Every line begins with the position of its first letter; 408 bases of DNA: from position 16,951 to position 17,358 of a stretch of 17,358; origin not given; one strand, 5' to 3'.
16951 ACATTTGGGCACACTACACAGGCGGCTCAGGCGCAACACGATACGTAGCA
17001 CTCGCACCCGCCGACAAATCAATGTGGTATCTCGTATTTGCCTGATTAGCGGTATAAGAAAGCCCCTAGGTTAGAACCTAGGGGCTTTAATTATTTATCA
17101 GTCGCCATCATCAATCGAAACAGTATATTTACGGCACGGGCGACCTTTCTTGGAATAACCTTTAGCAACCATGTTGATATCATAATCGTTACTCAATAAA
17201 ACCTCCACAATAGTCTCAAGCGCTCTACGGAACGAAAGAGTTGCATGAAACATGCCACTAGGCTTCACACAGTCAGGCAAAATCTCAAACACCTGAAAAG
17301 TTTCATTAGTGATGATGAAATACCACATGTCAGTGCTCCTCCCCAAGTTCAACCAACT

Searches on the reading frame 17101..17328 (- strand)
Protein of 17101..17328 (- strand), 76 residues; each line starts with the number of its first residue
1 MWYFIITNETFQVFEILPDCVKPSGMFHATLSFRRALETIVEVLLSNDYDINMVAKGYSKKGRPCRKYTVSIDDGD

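Call 44: search_protein_families(library=pfam, proteins=[window:17101-17328:-], max_evalue=1)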
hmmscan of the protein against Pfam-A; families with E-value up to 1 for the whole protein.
seq(76 aa): 0 families

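Call 45: search_protein_families(library=phrogs, proteins=[window:17101-17328:-], max_evalue=1)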
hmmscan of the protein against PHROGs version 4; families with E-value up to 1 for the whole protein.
seq(76 aa): 0 families

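Call 47: find_homologous_proteins(query=window:17101-17328:-)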
Query window:17101-17328:- (76 aa): 442 proteins with E <= 0.001 among 442 candidates; the best 120 are listed.
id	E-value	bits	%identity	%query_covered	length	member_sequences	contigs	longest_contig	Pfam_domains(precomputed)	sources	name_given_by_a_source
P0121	4.3e-45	168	100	100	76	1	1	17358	-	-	-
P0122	1.6e-21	93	65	96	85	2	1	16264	-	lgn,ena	-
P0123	1.6e-20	90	92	63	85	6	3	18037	-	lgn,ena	-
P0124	1.3e-18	84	81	63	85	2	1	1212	-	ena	-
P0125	3.8e-18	83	83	63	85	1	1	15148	-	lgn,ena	-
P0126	4.9e-18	82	88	63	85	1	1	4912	-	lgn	-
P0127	5.0e-18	82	85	63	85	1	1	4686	-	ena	-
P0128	6.1e-18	82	88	63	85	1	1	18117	-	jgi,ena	jgi:hypothetical protein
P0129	6.5e-18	82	58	96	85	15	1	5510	-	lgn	-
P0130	9.5e-18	81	75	74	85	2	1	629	-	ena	-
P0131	5.1e-17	79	74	74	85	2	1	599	-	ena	-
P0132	6.9e-17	79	80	64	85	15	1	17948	-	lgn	-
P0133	1.7e-15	74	55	95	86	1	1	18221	-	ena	-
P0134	3.4e-14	70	76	61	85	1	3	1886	-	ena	-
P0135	3.5e-14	70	78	64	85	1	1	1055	-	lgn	-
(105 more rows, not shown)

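Call 68: predict_structure(alignment_id=A7)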
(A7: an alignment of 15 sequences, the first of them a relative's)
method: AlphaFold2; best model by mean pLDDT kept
length: 85 residues; sequences in the alignment: 15
mean_pLDDT: 50.5   pTM: 0.32
mean pLDDT of the five models: 50.5, 48.2, 44.2, 44.3, 42.9
residues with pLDDT >= 90: 0; 70-90: 0; 50-70: 51; < 50: 34
segments of 3 or more residues with pLDDT < 50: 30-57
pLDDT, mean of each block of 10 residues (from residue 1): 56 54 53 38 45 47 56 55 51
secondary structure, 60 per line:
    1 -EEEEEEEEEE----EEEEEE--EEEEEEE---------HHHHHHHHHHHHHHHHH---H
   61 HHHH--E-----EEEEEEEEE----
elements in order: E2-11 E16-21 E24-30 H40-56 H60-64 E73-81
